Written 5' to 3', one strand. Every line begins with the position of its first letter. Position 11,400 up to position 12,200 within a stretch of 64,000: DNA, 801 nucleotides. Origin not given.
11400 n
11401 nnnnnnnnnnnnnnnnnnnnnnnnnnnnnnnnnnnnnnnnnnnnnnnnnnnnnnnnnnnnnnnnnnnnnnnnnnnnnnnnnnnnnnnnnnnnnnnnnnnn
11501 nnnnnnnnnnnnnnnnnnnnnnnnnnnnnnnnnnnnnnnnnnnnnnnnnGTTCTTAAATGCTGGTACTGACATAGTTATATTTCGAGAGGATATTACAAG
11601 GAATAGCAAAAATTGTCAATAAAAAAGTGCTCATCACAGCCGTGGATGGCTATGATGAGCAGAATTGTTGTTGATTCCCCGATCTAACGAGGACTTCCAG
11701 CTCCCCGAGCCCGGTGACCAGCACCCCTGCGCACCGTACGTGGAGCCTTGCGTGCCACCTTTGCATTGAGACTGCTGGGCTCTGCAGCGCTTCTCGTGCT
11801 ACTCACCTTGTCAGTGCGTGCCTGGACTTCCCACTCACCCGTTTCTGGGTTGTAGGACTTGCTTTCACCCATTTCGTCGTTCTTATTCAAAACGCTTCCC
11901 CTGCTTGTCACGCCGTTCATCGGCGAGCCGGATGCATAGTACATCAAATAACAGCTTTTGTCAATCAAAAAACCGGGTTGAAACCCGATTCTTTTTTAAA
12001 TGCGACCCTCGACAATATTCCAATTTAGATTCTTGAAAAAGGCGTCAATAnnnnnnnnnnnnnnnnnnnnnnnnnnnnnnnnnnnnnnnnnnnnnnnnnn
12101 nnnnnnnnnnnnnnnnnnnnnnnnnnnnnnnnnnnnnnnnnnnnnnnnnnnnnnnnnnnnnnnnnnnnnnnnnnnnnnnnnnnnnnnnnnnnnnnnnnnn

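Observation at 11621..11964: Promoter-to-terminator GC-rich ~300 nt transcript of unassigned RNA class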

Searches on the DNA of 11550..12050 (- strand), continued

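Call 70: search_with_rna_model(model_id=R1, sources=[L171, L174, L175, L176, L177, L178, L179, L091, L094, L097, L098, L099, L102, L103, L104, L105, L106, L107, L109, L112, L113, L114, L115, L116, L117, L118, L119, L121, L124, L125, L126, L127, L128, L129, L130, L131, L132, L133, L134, L135, L136, L137, L138, L139, L140, L141, L142, L143, L144, L145, L146, L147, L148, L149, L150, L151, L152, L153, L154, L155, L156, L157, L158, L159, L160, L161, L162, L163], max_evalue=10)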
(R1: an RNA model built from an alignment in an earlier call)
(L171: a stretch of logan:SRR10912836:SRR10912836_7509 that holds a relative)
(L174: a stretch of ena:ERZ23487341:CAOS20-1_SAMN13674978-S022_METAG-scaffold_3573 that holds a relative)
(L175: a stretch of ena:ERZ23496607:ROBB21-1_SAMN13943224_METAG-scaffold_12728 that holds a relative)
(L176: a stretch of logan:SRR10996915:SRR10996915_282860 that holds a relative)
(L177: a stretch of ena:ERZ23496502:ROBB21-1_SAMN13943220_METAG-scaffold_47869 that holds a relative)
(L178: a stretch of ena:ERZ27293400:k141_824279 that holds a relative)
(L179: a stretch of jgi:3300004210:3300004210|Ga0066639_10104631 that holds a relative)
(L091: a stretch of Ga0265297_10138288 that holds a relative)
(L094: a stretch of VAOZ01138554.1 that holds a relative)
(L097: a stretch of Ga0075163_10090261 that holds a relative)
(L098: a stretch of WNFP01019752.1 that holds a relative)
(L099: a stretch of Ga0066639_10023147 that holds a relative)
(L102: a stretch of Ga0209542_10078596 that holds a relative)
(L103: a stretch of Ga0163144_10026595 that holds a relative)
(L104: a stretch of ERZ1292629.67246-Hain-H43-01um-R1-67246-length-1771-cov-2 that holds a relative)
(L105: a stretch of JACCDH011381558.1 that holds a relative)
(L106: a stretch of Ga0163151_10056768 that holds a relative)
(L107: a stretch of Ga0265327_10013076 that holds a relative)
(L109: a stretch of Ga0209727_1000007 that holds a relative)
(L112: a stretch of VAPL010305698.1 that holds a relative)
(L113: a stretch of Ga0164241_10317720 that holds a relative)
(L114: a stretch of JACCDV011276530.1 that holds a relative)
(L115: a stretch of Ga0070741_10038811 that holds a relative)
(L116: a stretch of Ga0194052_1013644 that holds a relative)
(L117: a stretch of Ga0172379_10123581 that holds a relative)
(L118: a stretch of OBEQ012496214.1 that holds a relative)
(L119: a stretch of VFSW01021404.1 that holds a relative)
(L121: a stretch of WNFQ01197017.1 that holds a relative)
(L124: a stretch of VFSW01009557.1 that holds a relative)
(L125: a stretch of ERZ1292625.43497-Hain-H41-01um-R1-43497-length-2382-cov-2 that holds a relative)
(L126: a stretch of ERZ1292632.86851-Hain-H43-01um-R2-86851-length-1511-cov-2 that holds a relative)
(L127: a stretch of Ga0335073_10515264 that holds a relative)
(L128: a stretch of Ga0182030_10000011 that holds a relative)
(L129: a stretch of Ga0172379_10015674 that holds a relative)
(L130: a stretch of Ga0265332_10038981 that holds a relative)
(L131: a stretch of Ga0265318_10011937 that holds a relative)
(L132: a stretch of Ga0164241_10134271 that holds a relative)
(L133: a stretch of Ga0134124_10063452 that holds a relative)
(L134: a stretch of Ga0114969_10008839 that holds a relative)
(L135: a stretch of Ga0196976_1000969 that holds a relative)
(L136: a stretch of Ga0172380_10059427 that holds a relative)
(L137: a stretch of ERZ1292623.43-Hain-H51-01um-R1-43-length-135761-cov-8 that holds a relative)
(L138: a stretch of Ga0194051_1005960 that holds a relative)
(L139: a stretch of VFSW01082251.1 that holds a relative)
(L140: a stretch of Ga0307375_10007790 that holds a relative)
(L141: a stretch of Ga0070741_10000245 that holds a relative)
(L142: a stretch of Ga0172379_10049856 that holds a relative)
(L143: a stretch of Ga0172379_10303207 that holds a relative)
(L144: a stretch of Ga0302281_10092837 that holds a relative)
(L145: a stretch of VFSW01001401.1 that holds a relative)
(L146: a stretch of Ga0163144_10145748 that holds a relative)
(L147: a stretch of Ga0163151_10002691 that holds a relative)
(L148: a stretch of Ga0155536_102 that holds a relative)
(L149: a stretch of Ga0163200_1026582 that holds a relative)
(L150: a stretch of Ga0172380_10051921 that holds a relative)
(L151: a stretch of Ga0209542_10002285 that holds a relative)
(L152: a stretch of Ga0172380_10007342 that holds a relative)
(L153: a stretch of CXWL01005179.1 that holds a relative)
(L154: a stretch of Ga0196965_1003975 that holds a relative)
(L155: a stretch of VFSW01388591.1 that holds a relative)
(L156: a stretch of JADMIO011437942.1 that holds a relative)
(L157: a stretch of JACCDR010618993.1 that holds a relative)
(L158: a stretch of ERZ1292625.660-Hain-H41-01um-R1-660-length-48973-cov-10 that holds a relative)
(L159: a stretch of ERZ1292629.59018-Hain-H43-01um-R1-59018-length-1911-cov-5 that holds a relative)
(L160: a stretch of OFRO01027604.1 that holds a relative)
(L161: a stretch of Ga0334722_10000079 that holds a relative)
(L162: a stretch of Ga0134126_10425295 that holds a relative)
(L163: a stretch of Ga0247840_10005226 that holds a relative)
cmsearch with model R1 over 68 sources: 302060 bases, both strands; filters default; matches with E-value up to 10: 9.
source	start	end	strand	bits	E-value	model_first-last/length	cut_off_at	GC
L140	1850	1879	-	10.9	0.22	1-235/235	no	0.8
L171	2794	2832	+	9.4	0.61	1-235/235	no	0.64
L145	5826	5851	-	7.8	1.8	1-235/235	no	0.77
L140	1125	1162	+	7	3.1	1-235/235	no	0.63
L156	5244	5260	+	6.5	4.2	1-235/235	no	0.82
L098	5163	5202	+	6.5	4.4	1-235/235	no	0.68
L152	1700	1714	+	6.3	5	131-145/235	no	0.53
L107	2332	2364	+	5.5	8.3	1-235/235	no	0.55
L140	1809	1827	-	5.4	9.2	1-235/235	no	0.84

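Call 77: search_rna_families(source=window, start=11685, end=11935, threshold=evalue, max_evalue=10, show_alignments=3)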
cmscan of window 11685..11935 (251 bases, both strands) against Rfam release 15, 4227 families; matches with E-value up to 10: 1.
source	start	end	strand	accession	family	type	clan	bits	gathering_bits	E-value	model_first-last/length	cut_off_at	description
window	11708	11781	+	RF00603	SNORD23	Gene; snRNA; snoRNA; CD-box;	-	16.4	64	0.44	1-110/110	no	Small nucleolar RNA SNORD23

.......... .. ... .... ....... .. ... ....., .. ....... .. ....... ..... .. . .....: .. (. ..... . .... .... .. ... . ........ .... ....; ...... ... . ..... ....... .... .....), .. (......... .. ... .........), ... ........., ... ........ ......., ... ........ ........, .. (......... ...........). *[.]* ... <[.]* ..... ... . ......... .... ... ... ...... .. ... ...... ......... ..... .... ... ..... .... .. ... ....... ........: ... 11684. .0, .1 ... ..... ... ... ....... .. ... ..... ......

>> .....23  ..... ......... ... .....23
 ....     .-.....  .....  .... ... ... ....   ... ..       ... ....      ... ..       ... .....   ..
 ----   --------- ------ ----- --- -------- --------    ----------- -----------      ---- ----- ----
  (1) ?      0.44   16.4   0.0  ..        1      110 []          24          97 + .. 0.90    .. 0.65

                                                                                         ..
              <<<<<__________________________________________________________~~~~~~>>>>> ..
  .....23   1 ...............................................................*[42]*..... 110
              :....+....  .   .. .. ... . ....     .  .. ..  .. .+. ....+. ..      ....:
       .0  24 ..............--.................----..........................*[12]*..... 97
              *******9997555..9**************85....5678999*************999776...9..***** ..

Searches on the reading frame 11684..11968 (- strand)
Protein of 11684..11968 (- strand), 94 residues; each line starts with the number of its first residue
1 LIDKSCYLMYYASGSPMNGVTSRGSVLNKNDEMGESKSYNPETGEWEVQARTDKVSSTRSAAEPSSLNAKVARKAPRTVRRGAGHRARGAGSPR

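Call 9: search_protein_families(library=pfam, proteins=[window:11684-11968:-], max_evalue=1)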
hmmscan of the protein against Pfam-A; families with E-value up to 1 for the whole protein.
window:11684-11968:- (94 aa): 0 families

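Call 11: find_homologous_proteins(query=window:11687-11920:-, max_evalue=0.01)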
Query window:11687-11920:- (78 aa): 1 proteins with E <= 0.01 among 9 candidates.
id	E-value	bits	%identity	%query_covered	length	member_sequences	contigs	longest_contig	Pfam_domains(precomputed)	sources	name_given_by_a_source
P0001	7.4e-42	158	100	100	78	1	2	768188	-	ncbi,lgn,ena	-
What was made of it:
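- The ORF has no homolog in 5.8 billion clustered proteins (call 11).
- Tried and rejected: The word-index search returned only the ORF itself (call 11).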

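Call 40: search_protein_representatives(protein=window:11687-11968:-)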
Query: 94 residues. Proteins with E-value up to 0.001 (for the whole library): 6; up to 1e-10: 1; up to 1e-30: 1. The best 6 are listed.
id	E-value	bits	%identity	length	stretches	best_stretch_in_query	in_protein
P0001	7.0e-42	157.2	100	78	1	17-94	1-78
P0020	7.1e-08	48.6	33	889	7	12-56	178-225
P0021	1.1e-05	41.6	32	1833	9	18-55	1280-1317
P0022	2.8e-05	40.4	33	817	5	24-62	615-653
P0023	2.5e-04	37.3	36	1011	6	12-58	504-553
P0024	3.9e-04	36.7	35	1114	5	24-57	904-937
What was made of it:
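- No homolog appears in two very large protein searches (calls 11, 40), and there is no Pfam match (call 9).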

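Call 42: search_protein_families(library=pfam, proteins=[P0020, P0021, P0022, P0023, P0024], max_evalue=0.001)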
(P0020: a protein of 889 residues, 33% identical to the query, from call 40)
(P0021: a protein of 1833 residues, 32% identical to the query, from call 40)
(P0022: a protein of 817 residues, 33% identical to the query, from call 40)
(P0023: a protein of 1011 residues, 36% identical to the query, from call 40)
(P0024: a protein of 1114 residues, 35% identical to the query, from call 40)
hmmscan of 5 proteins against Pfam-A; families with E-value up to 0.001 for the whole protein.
P0020 (889 aa): 4 families
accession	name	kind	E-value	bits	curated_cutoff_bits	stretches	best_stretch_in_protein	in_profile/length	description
PF17936.7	Big_6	-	4.9e-169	549.5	27.6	11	90-165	5-81/83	Bacterial Ig domain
PF17785.7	PUA_3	-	8.2e-24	83.6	22.6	0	598-624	26-52/64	PUA-like domain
PF19077.6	Big_13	-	8.4e-17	62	27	0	515-581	33-101/102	Bacterial Ig-like domain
PF08459.17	UvrC_RNaseH_dom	-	8.2e-05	22.9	22.3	0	423-447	12-36/159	UvrC RNAse H endonuclease domain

P0021 (1833 aa): 12 families
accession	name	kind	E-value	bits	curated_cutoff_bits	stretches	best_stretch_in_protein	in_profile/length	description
PF13415.12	Kelch_3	-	3.9e-14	52.8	22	0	1294-1315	16-37/48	Galactose oxidase, central domain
PF13964.12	Kelch_6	-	2.9e-13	49.7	25.3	0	953-974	24-45/50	Kelch motif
PF06004.18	DUF903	-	4e-13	49.5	27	0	224-244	20-40/49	Bacterial protein of unknown function (DUF903)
PF22112.2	OmcA-like_N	-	2.2e-10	41.1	27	0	567-599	100-132/167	OmcA-like N-terminal domain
PF13418.12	Kelch_4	-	6.1e-10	39.3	21.6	0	1294-1309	27-42/49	Galactose oxidase, central domain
PF11548.13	Receptor_IA-2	-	6.5e-10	39.4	29.7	0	859-887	25-53/89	Protein-tyrosine phosphatase receptor IA-2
PF19322.4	RKP_N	-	9e-08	32.5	27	0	388-477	22-114/137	E3 ubiquitin-protein ligase RKP N-terminus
PF00659.24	POLO_box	-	1.2e-07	32.1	23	0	280-305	29-51/61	POLO box duplicated region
PF01344.31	Kelch_1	-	5.8e-07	29.3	20.1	0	1474-1494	25-45/46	Kelch motif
PF00993.25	MHC_II_alpha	-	7.4e-07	29.3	23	0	277-303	22-48/81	Class II histocompatibility antigen, alpha domain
PF13009.11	Integrase_2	-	1.8e-05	24.5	25.4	0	768-802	224-258/327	Putative integrase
PF07569.16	Hira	-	0.00028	21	25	0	948-988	79-119/220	TUP1-like enhancer of split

P0022 (817 aa): 6 families
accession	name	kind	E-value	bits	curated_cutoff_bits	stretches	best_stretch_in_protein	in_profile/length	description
PF03382.20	DUF285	-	5.9e-214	697.7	25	6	494-609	2-117/120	Mycoplasma protein of unknown function, DUF285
PF00028.23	Cadherin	-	2e-20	73.4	28.8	2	62-145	2-92/93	Cadherin domain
PF17963.7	Big_9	-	3.6e-08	34.6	23.6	1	53-144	1-89/89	Bacterial Ig domain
PF17803.7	Cadherin_4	-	5.9e-07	30.3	25.1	1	51-117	9-70/71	Bacterial cadherin-like domain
PF00801.26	PKD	-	6.4e-05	23.3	23.5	0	264-314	12-64/80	PKD domain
PF12218.14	End_N_terminal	-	0.00044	20.3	26.3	0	386-427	7-48/67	N terminal extension of bacteriophage endosialidase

P0023 (1011 aa): 3 families
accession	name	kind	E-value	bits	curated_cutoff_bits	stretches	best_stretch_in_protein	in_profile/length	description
PF17936.7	Big_6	-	8.5e-119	388.5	27.6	7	831-906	5-81/83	Bacterial Ig domain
PF17785.7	PUA_3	-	1.3e-13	51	22.6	0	509-535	26-52/64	PUA-like domain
PF19077.6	Big_13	-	1.7e-11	45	27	0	676-741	32-101/102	Bacterial Ig-like domain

P0024 (1114 aa): 5 families
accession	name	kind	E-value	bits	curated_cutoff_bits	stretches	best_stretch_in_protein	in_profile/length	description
PF03382.20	DUF285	-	1.3e-180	590.2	25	6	783-898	2-117/120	Mycoplasma protein of unknown function, DUF285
PF05345.18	He_PIG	-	2.2e-15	57.3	24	1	85-176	6-95/96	Putative Ig domain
PF17892.7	Cadherin_5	-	5.7e-08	32.9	26.5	1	78-174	2-97/98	Cadherin-like domain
PF17963.7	Big_9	-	8.1e-08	33.5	23.6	1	87-172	11-88/89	Bacterial Ig domain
PF17904.7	KH_9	-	0.0003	21.5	24.2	0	842-867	26-51/85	FMRP KH0 domain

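Call 51: find_related_loci(query=window:11687-11920:-, collection=viral_contigs, flank=3000)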
Query window:11687-11920:- (78 aa) in viral_contigs; peptide patterns used: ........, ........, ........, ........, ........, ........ (x = any residue, [..] = any of these).
240 stretches matched a pattern, but none encodes a relative of the query by tblastn (E <= 1e-3).
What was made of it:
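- Tried and rejected: Viral contigs by back-translated peptides (call 51).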

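Call 57: predict_structure(protein=window:11687-11920:-)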
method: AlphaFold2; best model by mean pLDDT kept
length: 78 residues; sequences in the alignment: 1
mean_pLDDT: 63.5   pTM: 0.22
mean pLDDT of the five models: 63.5, 63.5, 62.4, 60.7, 60.2
residues with pLDDT >= 90: 6; 70-90: 11; 50-70: 55; < 50: 6
segments of 3 or more residues with pLDDT < 50: none
pLDDT, mean of each block of 10 residues (from residue 1): 52 56 90 64 54 62 66 64
secondary structure, 60 per line:
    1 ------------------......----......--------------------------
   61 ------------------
elements in order: E19-24 E29-34
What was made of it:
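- The AlphaFold2 model has pLDDT 63.5 and pTM 0.22, with a single beta-hairpin (call 57). AlphaFold2 gives one confident beta-hairpin at residues 19-34 (call 57). The model is mostly disordered, with pTM 0.22 (call 57).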

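Call 65: list_cluster_members(proteins=[P0001, P0002])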
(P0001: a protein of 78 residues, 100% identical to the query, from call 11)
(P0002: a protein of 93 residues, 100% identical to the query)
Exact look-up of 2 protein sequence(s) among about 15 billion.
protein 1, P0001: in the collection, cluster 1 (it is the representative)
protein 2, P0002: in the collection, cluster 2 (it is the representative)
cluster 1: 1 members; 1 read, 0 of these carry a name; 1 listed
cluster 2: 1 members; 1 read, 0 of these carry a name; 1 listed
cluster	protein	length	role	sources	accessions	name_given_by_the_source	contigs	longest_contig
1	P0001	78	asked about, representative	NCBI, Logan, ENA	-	-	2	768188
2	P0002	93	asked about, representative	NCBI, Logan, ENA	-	-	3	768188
